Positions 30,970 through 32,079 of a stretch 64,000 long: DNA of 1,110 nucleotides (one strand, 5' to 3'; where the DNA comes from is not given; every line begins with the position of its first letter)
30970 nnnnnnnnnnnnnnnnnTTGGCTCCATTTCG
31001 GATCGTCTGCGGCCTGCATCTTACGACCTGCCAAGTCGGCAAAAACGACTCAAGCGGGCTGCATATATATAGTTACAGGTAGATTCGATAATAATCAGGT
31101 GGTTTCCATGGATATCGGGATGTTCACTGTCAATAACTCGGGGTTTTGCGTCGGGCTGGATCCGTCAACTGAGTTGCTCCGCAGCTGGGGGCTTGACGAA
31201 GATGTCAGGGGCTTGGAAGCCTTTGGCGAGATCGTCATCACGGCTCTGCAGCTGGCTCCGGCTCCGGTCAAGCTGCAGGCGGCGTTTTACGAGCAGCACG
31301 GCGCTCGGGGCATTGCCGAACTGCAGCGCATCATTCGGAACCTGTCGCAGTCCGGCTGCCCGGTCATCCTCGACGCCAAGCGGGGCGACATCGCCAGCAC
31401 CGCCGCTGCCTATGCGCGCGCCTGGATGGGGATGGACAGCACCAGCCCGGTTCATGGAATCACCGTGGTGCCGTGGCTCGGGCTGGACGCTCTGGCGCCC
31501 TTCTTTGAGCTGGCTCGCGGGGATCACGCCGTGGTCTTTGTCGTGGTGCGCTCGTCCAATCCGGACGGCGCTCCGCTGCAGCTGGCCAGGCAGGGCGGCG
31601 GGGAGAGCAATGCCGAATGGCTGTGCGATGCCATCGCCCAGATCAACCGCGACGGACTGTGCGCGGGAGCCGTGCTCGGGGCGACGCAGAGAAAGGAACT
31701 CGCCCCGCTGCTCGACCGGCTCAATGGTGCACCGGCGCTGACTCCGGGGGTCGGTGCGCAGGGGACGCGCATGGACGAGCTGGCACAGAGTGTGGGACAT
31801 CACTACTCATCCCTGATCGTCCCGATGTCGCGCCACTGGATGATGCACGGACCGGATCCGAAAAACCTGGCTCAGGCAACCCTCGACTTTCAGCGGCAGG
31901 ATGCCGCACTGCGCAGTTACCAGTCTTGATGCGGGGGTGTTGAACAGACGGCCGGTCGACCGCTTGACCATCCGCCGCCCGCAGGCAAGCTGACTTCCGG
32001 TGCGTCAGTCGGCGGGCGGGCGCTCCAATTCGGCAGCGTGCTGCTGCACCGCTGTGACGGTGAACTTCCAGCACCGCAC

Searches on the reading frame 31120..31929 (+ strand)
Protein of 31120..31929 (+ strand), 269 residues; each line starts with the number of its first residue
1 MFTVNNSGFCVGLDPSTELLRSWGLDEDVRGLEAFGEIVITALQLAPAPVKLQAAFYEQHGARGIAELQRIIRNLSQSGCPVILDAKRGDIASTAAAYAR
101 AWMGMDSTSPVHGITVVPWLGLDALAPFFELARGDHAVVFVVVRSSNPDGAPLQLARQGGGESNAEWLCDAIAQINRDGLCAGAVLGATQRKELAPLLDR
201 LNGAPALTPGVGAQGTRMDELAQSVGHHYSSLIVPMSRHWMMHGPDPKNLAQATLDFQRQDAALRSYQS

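Call 43: find_homologous_proteins(query=window:31120-31929:+, max_evalue=1e-30)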
Query window:31120-31929:+ (269 aa): 45 proteins with E <= 1e-30 among 8000 candidates.
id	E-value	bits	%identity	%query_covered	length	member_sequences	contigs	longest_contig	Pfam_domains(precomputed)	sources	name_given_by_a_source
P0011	4.0e-177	605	100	100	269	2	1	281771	PF00215.31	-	-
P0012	1.1e-79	286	57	94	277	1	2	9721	PF00215.31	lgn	-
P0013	6.3e-63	231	48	95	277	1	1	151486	PF00215.31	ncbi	ncbi:MAG: orotidine-5'-phosphate decarboxylase [Parvularculales bacterium]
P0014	3.0e-53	199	45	97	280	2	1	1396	PF00215.31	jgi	jgi:orotidine-5'-phosphate decarboxylase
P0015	8.4e-52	194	48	91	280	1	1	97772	PF00215.31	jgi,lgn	jgi:orotidine-5'-phosphate decarboxylase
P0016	3.1e-47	180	44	96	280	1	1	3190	PF00215.31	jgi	jgi:orotidine-5'-phosphate decarboxylase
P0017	2.1e-46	177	41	94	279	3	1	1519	PF00215.31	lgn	-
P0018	2.9e-46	176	44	94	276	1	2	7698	PF00215.31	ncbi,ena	-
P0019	4.2e-46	176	43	98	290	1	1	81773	PF00215.31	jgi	jgi:orotidine-5'-phosphate decarboxylase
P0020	6.5e-46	175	46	88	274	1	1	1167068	PF00215.31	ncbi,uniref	ncbi:orotidine-5'-phosphate decarboxylase [Nocardia sp. 004]|uniref:orotidine-5'-phosphate decarboxy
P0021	7.6e-46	175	44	91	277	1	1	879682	PF00215.31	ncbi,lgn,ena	-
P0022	1.2e-45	174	43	95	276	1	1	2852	PF00215.31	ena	-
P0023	2.5e-45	173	41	95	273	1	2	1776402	PF00215.31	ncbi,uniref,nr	ncbi:orotidine-5'-phosphate decarboxylase [Hoyosella rhizosphaerae]|uniref:Orotidine 5'-phosphate de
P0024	3.9e-44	169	43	97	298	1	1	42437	PF00215.31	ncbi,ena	-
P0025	9.7e-44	168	41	91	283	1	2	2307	PF00215.31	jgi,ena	-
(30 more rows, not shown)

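Call 45: find_encoding_contigs(protein=P0012, flank=10000)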
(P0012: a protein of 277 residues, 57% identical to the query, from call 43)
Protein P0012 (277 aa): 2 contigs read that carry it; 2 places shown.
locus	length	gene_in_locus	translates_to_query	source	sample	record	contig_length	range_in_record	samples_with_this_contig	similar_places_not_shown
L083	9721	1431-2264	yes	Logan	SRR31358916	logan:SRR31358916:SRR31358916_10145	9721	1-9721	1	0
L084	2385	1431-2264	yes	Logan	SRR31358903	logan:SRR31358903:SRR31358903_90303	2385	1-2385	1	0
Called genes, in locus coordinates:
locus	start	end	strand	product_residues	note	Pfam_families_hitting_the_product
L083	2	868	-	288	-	?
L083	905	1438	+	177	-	PF03734:YkuD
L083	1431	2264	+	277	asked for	PF00215:OMPdecase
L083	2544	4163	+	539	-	PF00501:AMP-binding, PF13193:AMP-binding_C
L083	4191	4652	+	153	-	PF01575:MaoC_dehydratas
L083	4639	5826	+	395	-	PF00270:DEAD, PF04851:ResIII, PF21090:P-loop_SecA (faint), PF00271:Helicase_C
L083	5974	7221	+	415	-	PF00278:Orn_DAP_Arg_deC, PF01168:Ala_racemase_N, PF02784:Orn_Arg_deC_N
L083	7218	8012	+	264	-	PF01678:DAP_epimerase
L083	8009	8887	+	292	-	PF02899:Phage_int_SAM_1, PF00589:Phage_integrase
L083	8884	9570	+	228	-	PF00702:Hydrolase, PF13419:HAD_2, PF13242:Hydrolase_like (weak)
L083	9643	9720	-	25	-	?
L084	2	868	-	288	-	?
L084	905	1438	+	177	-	PF03734:YkuD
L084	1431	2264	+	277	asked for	PF00215:OMPdecase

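Call 46: find_encoding_contigs(protein=P0013, flank=10000)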
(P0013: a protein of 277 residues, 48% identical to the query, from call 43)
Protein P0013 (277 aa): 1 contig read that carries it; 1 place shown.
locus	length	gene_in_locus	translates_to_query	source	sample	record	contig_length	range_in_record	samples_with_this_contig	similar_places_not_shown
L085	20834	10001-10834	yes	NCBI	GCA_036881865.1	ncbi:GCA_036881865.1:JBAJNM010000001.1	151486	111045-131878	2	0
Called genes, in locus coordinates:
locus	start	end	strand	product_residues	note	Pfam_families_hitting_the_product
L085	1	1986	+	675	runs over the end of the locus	PF01642:MM_CoA_mutase, PF02310:B12-binding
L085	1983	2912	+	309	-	-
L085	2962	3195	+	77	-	-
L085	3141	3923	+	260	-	PF03547:Mem_trans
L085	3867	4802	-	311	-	PF00749:tRNA-synt_1c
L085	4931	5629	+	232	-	PF02230:Abhydrolase_2, PF00561:Abhydrolase_1 (weak), PF01738:DLH (weak), PF00326:Peptidase_S9 (faint), PF20434:BD-FAE (faint)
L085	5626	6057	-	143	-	PF01451:LMWPc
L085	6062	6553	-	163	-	PF06793:UPF0262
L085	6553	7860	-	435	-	PF00815:Histidinol_dh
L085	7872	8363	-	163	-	PF11164:DUF2948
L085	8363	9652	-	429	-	PF00275:EPSP_synthase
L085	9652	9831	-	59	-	-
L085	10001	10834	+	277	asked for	PF00215:OMPdecase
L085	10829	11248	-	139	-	PF04828:GFA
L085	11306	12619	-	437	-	PF01656:CbiA, PF13500:AAA_26, PF07685:GATase_3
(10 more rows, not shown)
